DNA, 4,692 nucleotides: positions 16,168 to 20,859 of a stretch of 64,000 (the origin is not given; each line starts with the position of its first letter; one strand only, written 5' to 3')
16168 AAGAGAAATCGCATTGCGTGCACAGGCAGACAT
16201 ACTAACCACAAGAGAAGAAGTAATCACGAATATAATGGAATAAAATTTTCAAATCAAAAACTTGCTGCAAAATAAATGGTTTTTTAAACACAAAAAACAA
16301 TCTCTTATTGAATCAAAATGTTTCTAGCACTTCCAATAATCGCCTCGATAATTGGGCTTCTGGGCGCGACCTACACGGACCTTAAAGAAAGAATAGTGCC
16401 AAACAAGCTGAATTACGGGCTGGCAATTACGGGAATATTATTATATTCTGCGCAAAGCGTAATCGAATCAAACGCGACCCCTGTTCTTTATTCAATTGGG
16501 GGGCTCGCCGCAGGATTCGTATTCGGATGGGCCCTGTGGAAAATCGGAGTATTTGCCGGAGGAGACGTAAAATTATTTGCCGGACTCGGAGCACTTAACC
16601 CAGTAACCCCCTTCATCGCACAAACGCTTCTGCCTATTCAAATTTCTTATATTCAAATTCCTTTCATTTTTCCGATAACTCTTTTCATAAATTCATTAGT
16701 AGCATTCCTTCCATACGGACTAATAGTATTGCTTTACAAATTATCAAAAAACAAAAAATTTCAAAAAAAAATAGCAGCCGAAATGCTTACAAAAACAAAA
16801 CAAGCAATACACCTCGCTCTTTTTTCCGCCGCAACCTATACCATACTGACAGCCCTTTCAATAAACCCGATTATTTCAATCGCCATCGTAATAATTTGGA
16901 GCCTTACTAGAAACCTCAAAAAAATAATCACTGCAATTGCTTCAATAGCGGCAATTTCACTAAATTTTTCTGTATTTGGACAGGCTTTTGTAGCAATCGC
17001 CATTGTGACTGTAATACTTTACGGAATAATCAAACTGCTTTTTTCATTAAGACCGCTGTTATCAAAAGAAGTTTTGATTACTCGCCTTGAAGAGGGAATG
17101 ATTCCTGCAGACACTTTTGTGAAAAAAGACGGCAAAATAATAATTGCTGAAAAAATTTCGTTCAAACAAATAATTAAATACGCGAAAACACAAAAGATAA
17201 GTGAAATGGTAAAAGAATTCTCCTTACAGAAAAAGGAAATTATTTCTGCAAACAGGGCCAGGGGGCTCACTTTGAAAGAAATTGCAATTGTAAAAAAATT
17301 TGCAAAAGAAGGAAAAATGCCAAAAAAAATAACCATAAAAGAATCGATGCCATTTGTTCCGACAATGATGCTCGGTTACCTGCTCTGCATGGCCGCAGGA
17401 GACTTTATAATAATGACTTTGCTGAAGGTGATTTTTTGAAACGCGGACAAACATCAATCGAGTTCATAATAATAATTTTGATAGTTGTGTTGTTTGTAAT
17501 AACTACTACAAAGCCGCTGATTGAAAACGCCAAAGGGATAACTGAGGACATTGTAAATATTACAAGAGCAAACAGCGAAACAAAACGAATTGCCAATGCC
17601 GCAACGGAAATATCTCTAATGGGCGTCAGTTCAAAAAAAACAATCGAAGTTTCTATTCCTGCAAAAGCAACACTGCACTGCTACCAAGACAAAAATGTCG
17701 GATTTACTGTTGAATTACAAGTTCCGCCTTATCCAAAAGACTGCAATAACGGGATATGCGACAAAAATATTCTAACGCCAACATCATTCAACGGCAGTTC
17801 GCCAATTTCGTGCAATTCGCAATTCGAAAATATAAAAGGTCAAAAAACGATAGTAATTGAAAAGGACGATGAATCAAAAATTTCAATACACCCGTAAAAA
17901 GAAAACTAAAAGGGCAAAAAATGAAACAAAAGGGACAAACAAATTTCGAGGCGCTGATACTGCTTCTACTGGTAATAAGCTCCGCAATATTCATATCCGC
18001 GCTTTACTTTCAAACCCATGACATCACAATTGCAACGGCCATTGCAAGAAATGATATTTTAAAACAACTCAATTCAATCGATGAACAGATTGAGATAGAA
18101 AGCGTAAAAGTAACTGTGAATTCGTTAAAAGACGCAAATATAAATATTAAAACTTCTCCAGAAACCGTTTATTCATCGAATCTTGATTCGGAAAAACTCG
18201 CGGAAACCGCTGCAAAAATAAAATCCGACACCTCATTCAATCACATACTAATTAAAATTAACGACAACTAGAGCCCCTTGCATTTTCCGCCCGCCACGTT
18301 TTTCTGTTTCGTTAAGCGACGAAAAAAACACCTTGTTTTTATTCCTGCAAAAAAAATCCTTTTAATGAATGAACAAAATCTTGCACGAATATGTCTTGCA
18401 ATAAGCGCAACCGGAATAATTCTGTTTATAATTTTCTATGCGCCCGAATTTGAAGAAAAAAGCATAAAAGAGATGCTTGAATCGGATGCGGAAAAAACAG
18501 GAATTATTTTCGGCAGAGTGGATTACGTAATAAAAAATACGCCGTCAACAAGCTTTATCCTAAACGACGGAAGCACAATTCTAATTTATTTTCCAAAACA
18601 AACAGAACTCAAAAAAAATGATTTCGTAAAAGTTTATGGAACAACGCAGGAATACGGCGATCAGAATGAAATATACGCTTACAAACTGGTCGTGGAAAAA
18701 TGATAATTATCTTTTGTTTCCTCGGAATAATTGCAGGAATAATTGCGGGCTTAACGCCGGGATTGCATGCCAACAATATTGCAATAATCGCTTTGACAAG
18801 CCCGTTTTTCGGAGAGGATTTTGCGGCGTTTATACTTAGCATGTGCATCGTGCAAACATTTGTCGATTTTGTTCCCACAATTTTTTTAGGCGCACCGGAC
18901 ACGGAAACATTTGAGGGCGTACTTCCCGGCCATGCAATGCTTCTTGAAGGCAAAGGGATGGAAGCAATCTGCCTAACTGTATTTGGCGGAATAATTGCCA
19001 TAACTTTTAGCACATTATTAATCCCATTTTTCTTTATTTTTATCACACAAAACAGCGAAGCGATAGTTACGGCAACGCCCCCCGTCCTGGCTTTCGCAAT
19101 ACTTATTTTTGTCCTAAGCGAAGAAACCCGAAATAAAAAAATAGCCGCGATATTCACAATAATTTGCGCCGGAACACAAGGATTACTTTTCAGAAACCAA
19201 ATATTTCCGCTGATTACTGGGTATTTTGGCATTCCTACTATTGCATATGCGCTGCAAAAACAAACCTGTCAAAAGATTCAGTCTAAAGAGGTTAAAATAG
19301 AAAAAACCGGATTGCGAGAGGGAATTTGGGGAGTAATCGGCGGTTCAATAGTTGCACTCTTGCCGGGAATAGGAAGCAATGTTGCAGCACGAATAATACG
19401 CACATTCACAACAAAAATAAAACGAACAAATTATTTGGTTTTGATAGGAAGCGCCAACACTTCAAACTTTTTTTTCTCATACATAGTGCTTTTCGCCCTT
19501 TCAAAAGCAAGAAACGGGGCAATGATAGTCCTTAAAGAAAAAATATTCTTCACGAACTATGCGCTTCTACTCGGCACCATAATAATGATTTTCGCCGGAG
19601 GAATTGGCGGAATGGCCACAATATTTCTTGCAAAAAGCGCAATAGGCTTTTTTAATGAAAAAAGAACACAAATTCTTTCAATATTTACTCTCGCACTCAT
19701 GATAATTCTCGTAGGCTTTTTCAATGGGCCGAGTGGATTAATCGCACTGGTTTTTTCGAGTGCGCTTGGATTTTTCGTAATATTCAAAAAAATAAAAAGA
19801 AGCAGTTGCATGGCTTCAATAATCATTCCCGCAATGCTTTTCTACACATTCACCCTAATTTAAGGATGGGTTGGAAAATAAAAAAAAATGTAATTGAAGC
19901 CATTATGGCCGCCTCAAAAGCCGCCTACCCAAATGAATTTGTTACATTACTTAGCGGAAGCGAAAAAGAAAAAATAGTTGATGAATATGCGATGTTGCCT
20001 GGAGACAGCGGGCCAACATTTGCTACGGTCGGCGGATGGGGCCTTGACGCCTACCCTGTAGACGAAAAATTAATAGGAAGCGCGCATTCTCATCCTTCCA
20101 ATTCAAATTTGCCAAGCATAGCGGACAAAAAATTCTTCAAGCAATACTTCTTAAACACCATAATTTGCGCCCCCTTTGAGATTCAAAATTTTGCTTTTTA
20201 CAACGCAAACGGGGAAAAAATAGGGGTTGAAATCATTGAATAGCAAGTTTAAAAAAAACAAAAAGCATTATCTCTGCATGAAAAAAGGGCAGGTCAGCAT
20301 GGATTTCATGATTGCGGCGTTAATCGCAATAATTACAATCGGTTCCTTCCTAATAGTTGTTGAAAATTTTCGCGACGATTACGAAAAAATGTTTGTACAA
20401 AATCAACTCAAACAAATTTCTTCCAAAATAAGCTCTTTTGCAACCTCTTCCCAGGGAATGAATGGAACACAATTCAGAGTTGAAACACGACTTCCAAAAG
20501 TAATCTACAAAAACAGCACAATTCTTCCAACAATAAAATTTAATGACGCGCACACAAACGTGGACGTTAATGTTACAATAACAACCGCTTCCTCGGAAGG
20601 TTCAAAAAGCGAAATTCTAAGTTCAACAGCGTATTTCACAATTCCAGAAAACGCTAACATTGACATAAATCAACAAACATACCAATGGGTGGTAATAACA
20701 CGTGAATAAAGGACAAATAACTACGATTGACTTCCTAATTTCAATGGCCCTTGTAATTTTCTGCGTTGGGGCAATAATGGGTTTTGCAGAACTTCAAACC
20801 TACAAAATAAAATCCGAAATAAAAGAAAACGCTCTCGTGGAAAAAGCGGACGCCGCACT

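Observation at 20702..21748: Pilin-like protein carrying a LamG/concanavalin-A-like lectin domain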

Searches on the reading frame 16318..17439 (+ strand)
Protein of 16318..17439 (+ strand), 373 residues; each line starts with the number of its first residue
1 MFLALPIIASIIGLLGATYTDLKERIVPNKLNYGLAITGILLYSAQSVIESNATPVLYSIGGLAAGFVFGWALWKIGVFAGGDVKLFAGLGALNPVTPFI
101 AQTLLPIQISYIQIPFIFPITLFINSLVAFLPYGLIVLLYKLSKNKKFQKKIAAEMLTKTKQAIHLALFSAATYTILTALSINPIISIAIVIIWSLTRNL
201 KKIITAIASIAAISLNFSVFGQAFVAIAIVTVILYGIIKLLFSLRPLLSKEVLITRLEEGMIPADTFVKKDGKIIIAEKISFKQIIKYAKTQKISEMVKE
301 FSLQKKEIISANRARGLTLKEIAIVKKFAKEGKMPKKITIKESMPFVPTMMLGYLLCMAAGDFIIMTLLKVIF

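Call 4: search_protein_families(library=pfam, proteins=[window:16318-17439:+], max_evalue=1)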
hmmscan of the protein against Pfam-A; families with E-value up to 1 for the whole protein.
window:16318-17439:+ (373 aa): 5 families
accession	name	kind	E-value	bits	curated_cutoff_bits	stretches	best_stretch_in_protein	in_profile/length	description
PF01478.23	Peptidase_A24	-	9.7e-15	55.3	26.5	1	10-129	3-99/104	Type IV leader peptidase family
PF06819.16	Arc_PepC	-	3.1e-11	43.9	23.4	1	225-339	4-109/110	Archaeal Peptidase A24 C-terminal Domain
PF06847.16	Arc_PepC_II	-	0.0041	18.1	29.9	1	320-363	50-93/93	Archaeal Peptidase A24 C-terminus Type II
PF06862.17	Utp25_C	-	0.11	12.5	32.8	0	277-309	69-101/190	Utp25, C-terminal domain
PF20077.4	CcmD_alt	-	0.16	12.5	23.5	1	221-245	30-54/61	CcmD family protein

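Call 60: search_protein_families(library=ncbifam, proteins=[window:16318-17439:+], max_evalue=0.1)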
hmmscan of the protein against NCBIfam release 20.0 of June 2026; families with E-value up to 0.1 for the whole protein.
window:16318-17439:+ (373 aa): 2 families
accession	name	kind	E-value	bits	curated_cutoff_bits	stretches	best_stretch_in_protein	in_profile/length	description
NF040695.1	FlaK_Arch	equivalog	2.7e-17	63.1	330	1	8-151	4-145/230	preflagellin peptidase FlaK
NF053826.1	PrePilPeptEppA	equivalog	8.3e-07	28.7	450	1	7-359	6-330/334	prepilin peptidase EppA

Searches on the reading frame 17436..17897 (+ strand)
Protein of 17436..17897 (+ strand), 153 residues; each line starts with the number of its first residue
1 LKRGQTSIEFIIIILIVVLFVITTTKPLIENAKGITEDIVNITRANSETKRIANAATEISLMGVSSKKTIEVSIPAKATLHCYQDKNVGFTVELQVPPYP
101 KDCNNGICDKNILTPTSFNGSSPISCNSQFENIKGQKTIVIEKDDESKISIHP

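Call 4: search_protein_families(library=pfam, proteins=[window:17436-17897:+], max_evalue=1)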
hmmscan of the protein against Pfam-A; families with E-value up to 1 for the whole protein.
window:17436-17897:+ (153 aa): 3 families
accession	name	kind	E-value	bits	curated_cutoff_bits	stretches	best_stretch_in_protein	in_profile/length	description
PF04021.17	Class_IIIsignal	-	2.2e-06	27.9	23.7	1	2-22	1-21/27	Class III signal peptide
PF23884.1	DUF7237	-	0.019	15.6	27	1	9-47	2-41/77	Family of unknown function (DUF7237)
PF23958.1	DUF7287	-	0.22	12.5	27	1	2-32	2-35/157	Family of unknown function (DUF7287)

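Call 60: search_protein_families(library=ncbifam, proteins=[window:17436-17897:+], max_evalue=0.1)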
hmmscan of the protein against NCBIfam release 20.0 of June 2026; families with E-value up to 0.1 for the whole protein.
window:17436-17897:+ (153 aa): 0 families

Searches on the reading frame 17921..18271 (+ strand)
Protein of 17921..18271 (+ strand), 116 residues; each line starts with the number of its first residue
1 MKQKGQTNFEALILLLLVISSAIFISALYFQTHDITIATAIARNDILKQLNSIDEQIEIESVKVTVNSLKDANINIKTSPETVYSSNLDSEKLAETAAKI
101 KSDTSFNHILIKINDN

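Call 4: search_protein_families(library=pfam, proteins=[window:17921-18271:+], max_evalue=1)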
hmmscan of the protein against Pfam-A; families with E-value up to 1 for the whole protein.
window:17921-18271:+ (116 aa): 2 families
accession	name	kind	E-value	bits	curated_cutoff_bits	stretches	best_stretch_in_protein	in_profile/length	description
PF24643.1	DUF7637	-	0.019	15.5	27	1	49-112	19-80/112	Domain of unknown function (DUF7637)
PF01729.25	QRPTase_C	-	0.073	13.2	23.1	1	41-105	61-126/169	Quinolinate phosphoribosyl transferase, C-terminal domain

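Call 60: search_protein_families(library=ncbifam, proteins=[window:17921-18271:+], max_evalue=0.1)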
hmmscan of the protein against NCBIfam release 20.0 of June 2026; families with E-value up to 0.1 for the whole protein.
window:17921-18271:+ (116 aa): 0 families

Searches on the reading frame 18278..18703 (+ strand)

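Call 17: search_protein_families(library=pfam, proteins=[window:18278-18703:+], max_evalue=0.1)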
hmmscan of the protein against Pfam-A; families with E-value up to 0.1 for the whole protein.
window:18278-18703:+ (141 aa): 2 families
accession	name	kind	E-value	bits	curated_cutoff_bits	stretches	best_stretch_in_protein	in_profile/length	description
PF01336.31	tRNA_anti-codon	-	0.037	14.4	27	0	93-137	20-72/75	OB-fold nucleic acid binding domain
PF24718.1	HTH_73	-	0.08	13.3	27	0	44-68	22-46/71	HTH-like domain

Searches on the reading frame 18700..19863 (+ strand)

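Call 4: search_protein_families(library=pfam, proteins=[window:18700-19863:+], max_evalue=1)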
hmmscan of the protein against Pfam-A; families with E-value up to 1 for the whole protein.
window:18700-19863:+ (387 aa): 1 family
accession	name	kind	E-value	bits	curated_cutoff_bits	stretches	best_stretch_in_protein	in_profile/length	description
PF01970.21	TctA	-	2.1e-35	122.6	28.9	1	3-371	1-422/423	Tripartite tricarboxylate transporter TctA family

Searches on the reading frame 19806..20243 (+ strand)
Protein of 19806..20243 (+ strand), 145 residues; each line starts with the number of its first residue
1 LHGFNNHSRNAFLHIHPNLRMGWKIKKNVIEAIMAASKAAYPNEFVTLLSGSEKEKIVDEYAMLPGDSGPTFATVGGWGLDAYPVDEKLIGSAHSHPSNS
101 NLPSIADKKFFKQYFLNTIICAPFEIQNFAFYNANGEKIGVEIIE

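Call 4: search_protein_families(library=pfam, proteins=[window:19806-20243:+], max_evalue=1)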
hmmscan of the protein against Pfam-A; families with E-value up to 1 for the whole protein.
window:19806-20243:+ (145 aa): 1 family
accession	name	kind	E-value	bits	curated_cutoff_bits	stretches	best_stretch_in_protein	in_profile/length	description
PF14464.11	Prok-JAB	-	7.4e-11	42.4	25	1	27-126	2-108/114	Prokaryotic homologs of the JAB domain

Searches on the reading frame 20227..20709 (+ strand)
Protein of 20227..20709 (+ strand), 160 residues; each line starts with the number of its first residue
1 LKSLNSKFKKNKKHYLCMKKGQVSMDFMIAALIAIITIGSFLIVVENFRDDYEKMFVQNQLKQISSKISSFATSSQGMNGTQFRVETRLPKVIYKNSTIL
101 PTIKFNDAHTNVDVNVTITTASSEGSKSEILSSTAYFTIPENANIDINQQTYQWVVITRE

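Call 4: search_protein_families(library=pfam, proteins=[window:20227-20709:+], max_evalue=1)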
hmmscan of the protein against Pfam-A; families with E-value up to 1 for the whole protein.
window:20227-20709:+ (160 aa): 2 families
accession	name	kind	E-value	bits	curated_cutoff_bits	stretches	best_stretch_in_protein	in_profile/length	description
PF23928.1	DUF7266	-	0.033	14.3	27.6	1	30-128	20-120/145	Family of unknown function (DUF7266)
PF23958.1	DUF7287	-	0.7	10.9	27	0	19-128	2-119/157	Family of unknown function (DUF7287)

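Call 17: search_protein_families(library=pfam, proteins=[window:20278-20709:+], max_evalue=0.1)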
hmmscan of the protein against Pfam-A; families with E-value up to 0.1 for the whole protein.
window:20278-20709:+ (143 aa): 2 families
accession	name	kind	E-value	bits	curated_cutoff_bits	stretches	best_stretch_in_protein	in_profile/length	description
PF23928.1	DUF7266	-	0.023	14.8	27.6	1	13-111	20-120/145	Family of unknown function (DUF7266)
PF16069.10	DUF4811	-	0.078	13.3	27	0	10-117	6-108/155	Domain of unknown function (DUF4811)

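Call 60: search_protein_families(library=ncbifam, proteins=[window:20278-20709:+], max_evalue=0.1)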
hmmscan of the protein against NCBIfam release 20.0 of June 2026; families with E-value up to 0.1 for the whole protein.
window:20278-20709:+ (143 aa): 0 families
